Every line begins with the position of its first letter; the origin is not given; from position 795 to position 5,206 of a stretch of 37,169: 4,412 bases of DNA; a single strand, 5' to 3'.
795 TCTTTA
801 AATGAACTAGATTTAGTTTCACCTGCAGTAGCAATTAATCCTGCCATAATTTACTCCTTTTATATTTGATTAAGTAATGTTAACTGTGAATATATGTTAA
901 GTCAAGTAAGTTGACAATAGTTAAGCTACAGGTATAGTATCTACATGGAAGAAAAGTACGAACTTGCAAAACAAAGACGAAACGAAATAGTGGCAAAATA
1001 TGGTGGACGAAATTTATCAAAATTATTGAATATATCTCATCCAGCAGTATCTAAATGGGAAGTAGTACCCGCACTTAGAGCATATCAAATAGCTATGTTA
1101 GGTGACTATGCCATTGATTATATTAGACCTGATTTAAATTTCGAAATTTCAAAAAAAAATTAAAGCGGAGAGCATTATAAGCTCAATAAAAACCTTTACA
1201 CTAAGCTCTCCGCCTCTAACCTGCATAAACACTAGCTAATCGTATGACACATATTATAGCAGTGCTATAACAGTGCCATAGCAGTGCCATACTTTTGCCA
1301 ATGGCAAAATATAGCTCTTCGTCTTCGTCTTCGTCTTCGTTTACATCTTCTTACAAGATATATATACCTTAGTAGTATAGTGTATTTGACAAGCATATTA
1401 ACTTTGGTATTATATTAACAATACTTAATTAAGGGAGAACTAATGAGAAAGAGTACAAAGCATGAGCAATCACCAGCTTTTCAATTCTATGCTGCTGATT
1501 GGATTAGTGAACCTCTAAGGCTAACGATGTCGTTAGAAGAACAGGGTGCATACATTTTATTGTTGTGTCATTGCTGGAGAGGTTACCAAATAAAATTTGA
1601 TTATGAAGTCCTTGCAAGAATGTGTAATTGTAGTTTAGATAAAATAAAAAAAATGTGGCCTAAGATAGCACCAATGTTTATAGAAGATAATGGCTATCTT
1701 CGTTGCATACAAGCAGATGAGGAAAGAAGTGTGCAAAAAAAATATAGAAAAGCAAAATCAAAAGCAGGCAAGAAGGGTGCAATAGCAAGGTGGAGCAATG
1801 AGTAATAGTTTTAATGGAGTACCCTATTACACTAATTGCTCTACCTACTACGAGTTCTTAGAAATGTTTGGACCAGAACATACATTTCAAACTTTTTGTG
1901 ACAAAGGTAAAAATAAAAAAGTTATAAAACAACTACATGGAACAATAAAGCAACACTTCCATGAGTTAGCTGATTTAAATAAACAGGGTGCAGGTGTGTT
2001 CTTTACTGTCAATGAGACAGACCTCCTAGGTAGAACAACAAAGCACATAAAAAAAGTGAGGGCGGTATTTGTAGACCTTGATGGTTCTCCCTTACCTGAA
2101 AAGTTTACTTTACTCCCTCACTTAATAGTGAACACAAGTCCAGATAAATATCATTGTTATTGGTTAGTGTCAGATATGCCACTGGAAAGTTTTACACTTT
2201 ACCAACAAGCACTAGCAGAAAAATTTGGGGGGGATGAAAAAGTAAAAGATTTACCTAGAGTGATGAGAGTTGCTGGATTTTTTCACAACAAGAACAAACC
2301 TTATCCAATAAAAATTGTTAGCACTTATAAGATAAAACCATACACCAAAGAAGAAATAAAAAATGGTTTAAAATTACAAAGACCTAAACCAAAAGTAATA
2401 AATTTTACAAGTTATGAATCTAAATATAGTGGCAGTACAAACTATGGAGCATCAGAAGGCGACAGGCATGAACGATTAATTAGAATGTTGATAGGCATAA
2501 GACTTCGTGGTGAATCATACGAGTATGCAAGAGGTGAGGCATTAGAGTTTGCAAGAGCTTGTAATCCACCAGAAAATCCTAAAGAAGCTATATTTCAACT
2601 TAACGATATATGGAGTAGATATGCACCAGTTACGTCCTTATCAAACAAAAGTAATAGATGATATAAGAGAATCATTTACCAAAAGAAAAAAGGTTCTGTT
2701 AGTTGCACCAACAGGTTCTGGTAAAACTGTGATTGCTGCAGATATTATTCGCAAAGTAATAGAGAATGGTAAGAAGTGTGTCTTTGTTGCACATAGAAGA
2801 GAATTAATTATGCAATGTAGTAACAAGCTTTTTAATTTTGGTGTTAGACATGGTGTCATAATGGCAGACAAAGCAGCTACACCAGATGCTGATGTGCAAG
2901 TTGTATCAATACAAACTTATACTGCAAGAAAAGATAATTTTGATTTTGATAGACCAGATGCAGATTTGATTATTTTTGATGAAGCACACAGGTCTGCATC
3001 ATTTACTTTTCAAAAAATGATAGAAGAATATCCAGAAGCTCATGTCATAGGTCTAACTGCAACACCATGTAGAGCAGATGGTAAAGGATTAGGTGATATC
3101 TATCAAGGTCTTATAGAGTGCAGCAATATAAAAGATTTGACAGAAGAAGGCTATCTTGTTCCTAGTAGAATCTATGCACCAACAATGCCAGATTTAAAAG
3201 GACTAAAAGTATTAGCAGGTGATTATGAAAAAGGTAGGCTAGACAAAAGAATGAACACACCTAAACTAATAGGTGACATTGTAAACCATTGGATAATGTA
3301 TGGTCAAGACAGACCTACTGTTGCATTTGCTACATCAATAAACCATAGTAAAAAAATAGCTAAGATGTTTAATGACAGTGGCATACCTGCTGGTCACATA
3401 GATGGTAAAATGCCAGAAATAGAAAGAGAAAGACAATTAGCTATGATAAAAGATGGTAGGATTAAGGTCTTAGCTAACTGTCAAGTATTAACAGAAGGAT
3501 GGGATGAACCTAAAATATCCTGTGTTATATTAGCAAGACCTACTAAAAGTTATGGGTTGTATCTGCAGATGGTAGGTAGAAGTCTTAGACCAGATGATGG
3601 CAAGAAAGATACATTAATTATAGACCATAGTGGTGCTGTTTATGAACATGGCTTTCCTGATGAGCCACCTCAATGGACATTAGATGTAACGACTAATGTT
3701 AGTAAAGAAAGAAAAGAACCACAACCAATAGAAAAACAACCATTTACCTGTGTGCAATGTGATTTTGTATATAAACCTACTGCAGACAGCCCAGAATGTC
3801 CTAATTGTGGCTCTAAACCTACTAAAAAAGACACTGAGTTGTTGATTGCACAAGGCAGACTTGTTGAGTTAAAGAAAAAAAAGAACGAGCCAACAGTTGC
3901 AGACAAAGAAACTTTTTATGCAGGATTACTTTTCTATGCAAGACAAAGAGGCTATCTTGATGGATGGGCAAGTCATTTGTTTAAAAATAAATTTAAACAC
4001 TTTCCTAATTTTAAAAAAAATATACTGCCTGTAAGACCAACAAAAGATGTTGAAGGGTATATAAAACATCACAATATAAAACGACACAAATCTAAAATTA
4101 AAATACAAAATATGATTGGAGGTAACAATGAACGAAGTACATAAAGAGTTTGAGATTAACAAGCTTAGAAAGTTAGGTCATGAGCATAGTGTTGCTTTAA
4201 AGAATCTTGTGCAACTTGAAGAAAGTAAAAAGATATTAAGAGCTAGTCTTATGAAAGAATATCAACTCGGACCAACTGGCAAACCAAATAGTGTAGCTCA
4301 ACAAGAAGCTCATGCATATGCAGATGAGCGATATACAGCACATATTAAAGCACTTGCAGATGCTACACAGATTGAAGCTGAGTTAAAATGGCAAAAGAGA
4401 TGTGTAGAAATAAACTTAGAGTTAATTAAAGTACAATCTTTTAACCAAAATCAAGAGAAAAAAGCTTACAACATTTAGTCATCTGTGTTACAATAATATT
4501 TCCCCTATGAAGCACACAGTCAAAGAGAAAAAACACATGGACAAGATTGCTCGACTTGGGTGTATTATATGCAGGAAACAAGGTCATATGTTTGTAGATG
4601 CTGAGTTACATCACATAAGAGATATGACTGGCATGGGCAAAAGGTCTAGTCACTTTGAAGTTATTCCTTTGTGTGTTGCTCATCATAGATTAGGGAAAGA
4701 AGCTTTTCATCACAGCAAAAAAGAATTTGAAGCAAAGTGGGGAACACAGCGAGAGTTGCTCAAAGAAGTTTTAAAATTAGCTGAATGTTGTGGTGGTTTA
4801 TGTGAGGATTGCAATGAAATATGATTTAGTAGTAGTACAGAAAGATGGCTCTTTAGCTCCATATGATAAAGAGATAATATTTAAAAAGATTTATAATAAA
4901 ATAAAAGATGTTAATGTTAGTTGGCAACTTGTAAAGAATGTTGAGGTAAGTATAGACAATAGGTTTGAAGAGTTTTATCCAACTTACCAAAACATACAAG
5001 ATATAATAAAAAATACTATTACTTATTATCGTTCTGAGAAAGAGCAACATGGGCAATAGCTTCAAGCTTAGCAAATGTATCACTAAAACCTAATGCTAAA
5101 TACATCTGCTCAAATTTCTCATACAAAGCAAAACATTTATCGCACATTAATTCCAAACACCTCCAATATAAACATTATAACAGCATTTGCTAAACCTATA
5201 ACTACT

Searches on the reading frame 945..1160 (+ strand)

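Call 93: search_protein_families(library=pfam, proteins=[window:945-1160:+], max_evalue=0.001)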
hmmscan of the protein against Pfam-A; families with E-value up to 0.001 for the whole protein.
window:945-1160:+ (72 aa): 1 family
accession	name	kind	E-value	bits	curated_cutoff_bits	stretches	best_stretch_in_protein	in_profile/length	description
PF14549.12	P22_Cro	-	1.8e-11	44.1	30.2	1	13-58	3-50/60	DNA-binding transcriptional regulator Cro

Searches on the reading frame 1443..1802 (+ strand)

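Call 93: search_protein_families(library=pfam, proteins=[window:1443-1802:+], max_evalue=0.001)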
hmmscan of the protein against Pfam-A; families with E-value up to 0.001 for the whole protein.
window:1443-1802:+ (120 aa): 1 family
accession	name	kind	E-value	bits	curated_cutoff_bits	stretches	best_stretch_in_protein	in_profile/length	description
PF07120.17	DUF1376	-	5.8e-07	30.2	30.1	1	13-71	3-60/86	Protein of unknown function (DUF1376)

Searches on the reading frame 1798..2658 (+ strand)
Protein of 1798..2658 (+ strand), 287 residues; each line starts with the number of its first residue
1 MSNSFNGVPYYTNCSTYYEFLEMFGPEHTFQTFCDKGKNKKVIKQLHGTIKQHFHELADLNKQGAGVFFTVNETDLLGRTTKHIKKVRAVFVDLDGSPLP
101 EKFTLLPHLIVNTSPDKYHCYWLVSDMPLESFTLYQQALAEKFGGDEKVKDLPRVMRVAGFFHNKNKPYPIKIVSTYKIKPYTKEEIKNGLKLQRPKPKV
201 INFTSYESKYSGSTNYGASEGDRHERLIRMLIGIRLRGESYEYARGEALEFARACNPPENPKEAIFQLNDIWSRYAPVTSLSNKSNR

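Call 93: search_protein_families(library=pfam, proteins=[window:1798-2658:+], max_evalue=0.001)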
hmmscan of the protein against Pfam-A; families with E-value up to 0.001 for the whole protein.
window:1798-2658:+ (287 aa): 1 family
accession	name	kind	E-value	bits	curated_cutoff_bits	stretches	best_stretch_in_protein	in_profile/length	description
PF16793.10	RepB_primase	-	7.9e-12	45.9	24.3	1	106-167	85-148/186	RepB DNA-primase N-terminal domain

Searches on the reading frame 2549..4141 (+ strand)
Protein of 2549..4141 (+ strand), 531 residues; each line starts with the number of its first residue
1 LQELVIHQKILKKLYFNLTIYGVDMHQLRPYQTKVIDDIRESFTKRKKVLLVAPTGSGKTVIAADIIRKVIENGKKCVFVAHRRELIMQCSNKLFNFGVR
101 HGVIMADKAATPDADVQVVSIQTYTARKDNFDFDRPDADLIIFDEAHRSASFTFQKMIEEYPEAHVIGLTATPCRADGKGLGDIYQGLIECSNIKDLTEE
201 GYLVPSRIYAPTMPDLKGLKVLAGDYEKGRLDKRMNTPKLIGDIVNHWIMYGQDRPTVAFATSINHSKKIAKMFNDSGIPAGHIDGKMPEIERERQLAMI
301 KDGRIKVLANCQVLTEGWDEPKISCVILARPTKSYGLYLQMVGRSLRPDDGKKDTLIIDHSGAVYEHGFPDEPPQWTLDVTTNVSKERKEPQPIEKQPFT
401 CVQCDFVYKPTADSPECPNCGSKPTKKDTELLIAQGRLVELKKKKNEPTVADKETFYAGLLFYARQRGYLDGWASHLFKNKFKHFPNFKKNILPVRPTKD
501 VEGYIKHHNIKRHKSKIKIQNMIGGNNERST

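Call 93: search_protein_families(library=pfam, proteins=[window:2549-4141:+], max_evalue=0.001)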
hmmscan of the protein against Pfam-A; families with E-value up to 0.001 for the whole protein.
window:2549-4141:+ (531 aa): 8 families
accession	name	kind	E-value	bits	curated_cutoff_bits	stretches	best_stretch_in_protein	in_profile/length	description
PF04851.21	ResIII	-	7.4e-32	111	22.5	1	26-174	2-163/164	Type III restriction enzyme, res subunit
PF00271.37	Helicase_C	-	8.2e-16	58.7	23.5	1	250-347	11-108/110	Helicase conserved C-terminal domain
PF00270.35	DEAD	-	8.8e-15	55.3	26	1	29-173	1-160/167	DEAD/DEAH box helicase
PF18766.7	SWI2_SNF2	-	2.8e-13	50.5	26.7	1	34-214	8-195/221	SWI2/SNF2 ATPase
PF07652.20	Flavi_DEAD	-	1.4e-05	25.6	21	1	45-174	3-137/148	Flavivirus DEAD domain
PF20720.3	nSTAND3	-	2e-05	24.8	27.2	1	32-83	3-53/155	Novel STAND NTPase 3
PF09848.15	SLFN-g3_helicase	-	4.6e-05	23.3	24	1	55-151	10-93/354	Schlafen group 3, DNA/RNA helicase domain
PF01695.23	IstB_IS21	-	0.00075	19.5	24.1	0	13-83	57-129/238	IstB-like ATP binding protein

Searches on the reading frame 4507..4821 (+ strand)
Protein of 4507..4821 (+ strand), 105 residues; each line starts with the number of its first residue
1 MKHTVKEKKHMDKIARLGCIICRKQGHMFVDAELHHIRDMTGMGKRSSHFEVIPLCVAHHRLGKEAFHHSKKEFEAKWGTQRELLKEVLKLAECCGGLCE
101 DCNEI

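Call 93: search_protein_families(library=pfam, proteins=[window:4507-4821:+], max_evalue=0.001)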
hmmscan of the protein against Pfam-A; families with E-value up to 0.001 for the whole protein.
window:4507-4821:+ (105 aa): 2 families
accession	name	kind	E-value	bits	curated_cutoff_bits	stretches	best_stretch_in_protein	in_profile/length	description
PF16786.11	RecA_dep_nuc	-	1.1e-12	48.4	26.9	1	4-91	2-101/103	Recombination enhancement, RecA-dependent nuclease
PF06147.18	DUF968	-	8.8e-09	36.1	27.8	1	3-92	85-167/171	Protein of unknown function (DUF968)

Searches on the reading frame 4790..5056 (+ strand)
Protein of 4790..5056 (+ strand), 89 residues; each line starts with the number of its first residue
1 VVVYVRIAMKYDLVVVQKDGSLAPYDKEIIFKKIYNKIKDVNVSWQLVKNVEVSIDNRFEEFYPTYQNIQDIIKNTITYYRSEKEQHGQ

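Call 93: search_protein_families(library=pfam, proteins=[window:4790-5056:+], max_evalue=0.001)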
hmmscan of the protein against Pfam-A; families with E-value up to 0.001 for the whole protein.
window:4790-5056:+ (89 aa): 1 family
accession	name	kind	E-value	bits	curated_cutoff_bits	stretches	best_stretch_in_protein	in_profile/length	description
PF03477.21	ATP-cone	-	8.4e-05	23.5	25.8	1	14-78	2-68/88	ATP cone domain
